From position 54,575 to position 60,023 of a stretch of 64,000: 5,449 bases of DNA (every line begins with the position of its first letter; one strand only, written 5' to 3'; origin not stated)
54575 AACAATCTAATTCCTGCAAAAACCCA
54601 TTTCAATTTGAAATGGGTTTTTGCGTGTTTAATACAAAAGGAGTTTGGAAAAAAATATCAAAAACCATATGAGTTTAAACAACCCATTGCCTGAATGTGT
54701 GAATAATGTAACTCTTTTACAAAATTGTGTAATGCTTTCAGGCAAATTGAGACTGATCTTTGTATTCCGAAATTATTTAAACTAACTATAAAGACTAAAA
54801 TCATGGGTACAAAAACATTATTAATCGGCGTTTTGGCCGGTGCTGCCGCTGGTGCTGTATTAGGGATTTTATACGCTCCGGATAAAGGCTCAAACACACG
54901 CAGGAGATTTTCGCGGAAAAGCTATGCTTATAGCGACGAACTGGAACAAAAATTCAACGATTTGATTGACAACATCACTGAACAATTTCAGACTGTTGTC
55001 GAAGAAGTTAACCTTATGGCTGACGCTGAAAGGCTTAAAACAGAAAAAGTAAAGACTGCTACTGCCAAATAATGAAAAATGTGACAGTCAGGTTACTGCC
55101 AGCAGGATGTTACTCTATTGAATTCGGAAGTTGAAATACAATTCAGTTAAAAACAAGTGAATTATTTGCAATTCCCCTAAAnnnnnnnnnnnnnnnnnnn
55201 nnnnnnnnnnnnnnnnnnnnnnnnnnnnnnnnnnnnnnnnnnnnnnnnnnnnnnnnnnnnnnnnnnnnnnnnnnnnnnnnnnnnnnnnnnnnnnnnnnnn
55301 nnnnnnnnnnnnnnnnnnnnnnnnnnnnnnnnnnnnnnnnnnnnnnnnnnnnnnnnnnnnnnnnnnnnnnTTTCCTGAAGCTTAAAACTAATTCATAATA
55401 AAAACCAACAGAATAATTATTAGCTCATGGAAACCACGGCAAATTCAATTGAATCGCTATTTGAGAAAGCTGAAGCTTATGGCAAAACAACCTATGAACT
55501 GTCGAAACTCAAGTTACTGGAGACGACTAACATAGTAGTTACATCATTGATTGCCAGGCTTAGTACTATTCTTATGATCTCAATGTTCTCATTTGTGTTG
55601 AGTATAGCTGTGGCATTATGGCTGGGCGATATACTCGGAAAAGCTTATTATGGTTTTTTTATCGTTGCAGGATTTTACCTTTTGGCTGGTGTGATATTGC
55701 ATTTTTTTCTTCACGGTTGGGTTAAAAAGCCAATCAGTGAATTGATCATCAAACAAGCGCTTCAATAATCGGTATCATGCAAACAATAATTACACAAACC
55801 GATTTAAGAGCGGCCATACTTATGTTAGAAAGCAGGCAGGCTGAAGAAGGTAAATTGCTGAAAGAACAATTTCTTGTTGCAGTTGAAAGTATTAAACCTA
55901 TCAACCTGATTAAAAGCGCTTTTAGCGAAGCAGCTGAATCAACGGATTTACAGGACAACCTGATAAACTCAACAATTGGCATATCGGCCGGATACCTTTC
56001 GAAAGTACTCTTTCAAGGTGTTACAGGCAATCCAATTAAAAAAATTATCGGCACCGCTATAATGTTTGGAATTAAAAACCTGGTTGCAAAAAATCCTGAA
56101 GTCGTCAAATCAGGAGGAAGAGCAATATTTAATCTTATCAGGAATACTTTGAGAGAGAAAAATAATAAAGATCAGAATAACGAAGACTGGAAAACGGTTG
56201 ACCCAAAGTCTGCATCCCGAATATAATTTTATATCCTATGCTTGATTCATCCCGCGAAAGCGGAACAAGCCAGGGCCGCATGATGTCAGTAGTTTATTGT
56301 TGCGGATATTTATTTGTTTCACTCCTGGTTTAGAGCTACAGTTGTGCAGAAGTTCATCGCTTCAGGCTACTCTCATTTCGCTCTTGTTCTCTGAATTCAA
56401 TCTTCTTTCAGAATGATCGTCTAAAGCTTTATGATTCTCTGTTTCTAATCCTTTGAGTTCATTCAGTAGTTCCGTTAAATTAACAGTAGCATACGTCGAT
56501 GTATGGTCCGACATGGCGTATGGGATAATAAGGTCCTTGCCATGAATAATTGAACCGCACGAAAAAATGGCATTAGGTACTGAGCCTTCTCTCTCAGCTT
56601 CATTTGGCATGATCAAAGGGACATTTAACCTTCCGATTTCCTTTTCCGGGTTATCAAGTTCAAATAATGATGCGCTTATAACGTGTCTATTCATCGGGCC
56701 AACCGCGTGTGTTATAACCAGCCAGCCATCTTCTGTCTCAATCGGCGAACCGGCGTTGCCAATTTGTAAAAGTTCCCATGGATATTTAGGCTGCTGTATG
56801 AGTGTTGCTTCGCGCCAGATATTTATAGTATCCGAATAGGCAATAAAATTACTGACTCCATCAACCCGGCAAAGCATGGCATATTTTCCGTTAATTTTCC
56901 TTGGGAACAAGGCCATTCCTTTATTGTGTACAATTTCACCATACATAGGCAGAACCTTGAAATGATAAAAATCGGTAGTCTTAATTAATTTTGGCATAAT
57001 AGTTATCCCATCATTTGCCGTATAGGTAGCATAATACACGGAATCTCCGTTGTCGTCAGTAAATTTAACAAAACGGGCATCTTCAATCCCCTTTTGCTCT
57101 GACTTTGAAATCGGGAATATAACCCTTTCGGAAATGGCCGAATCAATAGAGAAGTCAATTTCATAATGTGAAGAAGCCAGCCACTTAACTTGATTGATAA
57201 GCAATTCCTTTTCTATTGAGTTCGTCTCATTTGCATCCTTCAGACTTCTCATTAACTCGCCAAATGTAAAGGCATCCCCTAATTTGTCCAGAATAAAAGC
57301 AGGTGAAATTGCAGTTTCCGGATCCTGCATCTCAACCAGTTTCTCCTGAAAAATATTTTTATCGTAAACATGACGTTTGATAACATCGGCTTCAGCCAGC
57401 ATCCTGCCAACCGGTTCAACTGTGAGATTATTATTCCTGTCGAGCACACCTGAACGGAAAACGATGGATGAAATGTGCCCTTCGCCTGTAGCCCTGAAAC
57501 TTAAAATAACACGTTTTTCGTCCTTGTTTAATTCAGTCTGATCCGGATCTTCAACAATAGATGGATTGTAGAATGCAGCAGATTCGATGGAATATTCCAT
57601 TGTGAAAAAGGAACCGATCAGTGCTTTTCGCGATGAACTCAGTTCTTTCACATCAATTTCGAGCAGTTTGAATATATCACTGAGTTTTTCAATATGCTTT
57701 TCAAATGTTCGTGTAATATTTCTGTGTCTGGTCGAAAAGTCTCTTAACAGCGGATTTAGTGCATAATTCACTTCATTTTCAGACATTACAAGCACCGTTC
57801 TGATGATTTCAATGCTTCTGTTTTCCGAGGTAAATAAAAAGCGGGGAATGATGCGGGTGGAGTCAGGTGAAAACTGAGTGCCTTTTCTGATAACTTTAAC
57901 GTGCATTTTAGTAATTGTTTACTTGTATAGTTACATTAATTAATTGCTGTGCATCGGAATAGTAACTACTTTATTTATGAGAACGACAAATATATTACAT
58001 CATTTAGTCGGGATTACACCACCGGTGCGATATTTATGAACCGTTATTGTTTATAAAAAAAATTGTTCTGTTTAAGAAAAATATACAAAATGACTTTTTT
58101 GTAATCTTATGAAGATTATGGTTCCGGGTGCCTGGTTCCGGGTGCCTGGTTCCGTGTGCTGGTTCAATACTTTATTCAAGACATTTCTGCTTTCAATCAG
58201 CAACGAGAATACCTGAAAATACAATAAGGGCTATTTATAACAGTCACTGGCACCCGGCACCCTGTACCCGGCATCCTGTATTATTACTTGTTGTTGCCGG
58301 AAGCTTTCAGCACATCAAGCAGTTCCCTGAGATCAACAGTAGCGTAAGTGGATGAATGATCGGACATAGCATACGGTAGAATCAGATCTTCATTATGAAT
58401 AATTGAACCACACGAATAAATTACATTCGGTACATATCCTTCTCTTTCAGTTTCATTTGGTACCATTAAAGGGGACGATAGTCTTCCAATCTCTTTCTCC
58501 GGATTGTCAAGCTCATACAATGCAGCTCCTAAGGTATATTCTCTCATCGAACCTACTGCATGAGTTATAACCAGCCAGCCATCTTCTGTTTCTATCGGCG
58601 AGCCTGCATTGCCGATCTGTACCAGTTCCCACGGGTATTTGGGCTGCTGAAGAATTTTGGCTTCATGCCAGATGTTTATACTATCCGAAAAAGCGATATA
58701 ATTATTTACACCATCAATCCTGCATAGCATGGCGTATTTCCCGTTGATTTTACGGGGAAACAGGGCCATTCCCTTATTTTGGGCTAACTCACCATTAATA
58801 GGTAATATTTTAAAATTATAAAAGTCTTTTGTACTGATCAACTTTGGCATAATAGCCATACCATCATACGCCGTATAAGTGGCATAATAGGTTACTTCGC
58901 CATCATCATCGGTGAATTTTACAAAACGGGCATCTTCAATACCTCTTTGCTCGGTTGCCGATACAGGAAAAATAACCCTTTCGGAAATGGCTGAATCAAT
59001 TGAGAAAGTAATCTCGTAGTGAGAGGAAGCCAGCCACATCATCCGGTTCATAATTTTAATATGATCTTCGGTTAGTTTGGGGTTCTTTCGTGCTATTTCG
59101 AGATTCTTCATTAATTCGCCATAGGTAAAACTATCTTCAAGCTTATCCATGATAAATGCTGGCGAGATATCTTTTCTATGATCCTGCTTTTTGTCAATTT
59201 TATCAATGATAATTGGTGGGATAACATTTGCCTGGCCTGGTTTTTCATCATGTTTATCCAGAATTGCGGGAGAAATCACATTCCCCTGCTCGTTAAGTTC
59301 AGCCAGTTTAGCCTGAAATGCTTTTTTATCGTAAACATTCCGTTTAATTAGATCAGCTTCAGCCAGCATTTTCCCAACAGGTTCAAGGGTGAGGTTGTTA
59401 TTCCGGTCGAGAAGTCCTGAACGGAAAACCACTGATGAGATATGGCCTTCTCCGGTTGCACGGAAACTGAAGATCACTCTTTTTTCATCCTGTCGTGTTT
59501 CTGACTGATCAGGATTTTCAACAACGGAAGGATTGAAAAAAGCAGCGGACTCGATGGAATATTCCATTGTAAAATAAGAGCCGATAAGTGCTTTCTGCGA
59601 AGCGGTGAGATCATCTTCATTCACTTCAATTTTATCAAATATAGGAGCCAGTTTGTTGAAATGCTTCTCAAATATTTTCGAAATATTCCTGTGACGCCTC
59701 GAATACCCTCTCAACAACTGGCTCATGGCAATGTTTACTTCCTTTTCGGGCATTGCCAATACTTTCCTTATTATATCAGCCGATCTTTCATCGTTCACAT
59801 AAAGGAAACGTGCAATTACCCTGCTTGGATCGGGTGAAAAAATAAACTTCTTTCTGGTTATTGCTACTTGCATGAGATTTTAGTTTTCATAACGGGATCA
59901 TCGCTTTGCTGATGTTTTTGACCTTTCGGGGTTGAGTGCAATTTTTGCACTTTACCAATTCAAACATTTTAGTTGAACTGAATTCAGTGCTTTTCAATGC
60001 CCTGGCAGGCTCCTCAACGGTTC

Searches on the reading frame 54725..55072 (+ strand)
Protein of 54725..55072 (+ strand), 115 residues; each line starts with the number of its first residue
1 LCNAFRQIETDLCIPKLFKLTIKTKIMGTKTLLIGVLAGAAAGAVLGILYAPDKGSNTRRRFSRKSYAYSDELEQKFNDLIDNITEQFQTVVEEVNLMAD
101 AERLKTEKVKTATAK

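Call 35: search_protein_families(library=pfam, proteins=[window:54725-55072:+], max_evalue=0.001)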
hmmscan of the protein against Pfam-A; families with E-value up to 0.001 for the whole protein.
window:54725-55072:+ (115 aa): 1 family
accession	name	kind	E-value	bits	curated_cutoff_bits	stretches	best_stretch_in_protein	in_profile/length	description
PF12732.12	YtxH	-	7.9e-18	65.1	37.5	1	33-95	1-70/71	YtxH-like protein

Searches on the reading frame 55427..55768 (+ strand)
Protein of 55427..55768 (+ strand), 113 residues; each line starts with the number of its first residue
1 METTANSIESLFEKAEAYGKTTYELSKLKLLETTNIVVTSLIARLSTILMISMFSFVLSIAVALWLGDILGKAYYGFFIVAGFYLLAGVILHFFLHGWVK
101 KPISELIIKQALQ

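Call 37: search_protein_families(library=pfam, proteins=[window:55427-55768:+], max_evalue=10)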
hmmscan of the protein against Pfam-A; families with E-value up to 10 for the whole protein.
window:55427-55768:+ (113 aa): 2 families
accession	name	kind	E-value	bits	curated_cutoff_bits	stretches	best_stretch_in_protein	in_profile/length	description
PF07332.16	Phage_holin_3_6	-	0.00024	21.6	28.4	1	20-101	16-96/116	Putative Actinobacterial Holin-X, holin superfamily III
PF20990.2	DUF2207_C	-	0.26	11.4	33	1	13-94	112-185/247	Predicted membrane protein (DUF2207) C-terminal domain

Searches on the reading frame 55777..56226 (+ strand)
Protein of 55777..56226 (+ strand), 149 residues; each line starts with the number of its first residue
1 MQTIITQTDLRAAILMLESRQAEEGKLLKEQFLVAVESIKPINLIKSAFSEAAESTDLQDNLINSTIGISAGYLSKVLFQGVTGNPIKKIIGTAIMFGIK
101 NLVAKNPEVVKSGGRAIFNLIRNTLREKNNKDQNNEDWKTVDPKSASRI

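Call 37: search_protein_families(library=pfam, proteins=[window:55777-56226:+], max_evalue=10)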
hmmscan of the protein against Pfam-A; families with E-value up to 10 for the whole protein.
window:55777-56226:+ (149 aa): 2 families
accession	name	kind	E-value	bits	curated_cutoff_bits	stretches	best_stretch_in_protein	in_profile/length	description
PF21960.2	RCF1-5-like_lid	-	0.081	13.3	27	1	9-19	30-40/43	RCF1/5-like, AAA+ ATPase lid domain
PF01756.24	ACOX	-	0.12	12.4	22.1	1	54-88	130-164/181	Acyl-CoA oxidase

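Call 69: search_protein_families(library=ncbifam, proteins=[window:55777-56226:+], max_evalue=0.001)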
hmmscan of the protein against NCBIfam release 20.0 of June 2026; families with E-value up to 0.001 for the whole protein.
window:55777-56226:+ (149 aa): 0 families

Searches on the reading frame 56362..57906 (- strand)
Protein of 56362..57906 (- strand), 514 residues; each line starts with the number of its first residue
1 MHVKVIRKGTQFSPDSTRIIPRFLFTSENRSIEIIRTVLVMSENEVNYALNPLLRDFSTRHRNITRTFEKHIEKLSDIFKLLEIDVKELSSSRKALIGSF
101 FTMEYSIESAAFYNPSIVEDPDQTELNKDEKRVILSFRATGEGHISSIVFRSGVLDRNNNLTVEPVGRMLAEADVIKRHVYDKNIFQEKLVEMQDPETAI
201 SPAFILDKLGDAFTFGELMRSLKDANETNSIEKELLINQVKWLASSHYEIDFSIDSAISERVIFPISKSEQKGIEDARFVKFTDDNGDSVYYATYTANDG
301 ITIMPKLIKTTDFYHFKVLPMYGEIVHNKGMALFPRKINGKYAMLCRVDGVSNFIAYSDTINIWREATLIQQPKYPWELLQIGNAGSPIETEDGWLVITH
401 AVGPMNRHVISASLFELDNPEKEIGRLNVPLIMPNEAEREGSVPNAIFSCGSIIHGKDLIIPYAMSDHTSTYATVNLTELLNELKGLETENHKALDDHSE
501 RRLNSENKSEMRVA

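Call 69: search_protein_families(library=ncbifam, proteins=[window:56362-57906:-], max_evalue=0.001)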
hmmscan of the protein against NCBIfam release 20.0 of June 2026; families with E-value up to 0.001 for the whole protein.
window:56362-57906:- (514 aa): 2 families
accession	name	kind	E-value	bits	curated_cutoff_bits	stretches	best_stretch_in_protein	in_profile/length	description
NF050092.1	BtaManbiosPhlase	equivalog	2.9e-39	134.9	550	1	207-485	77-351/351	BtaManbiosPhlase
NF052550.1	BManbPhaseBMBP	equivalog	2.7e-34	118.9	450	1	235-479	55-293/296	beta-1,2-mannobiose phosphorylase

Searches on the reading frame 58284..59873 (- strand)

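Call 69: search_protein_families(library=ncbifam, proteins=[window:58284-59873:-], max_evalue=0.001)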
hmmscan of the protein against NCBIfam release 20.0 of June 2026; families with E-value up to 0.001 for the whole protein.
window:58284-59873:- (529 aa): 2 families
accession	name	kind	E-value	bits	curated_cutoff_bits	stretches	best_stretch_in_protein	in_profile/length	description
NF050092.1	BtaManbiosPhlase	equivalog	2.4e-42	145.1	550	1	279-522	109-350/351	BtaManbiosPhlase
NF052550.1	BManbPhaseBMBP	equivalog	1e-41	143.3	450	1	296-517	74-293/296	beta-1,2-mannobiose phosphorylase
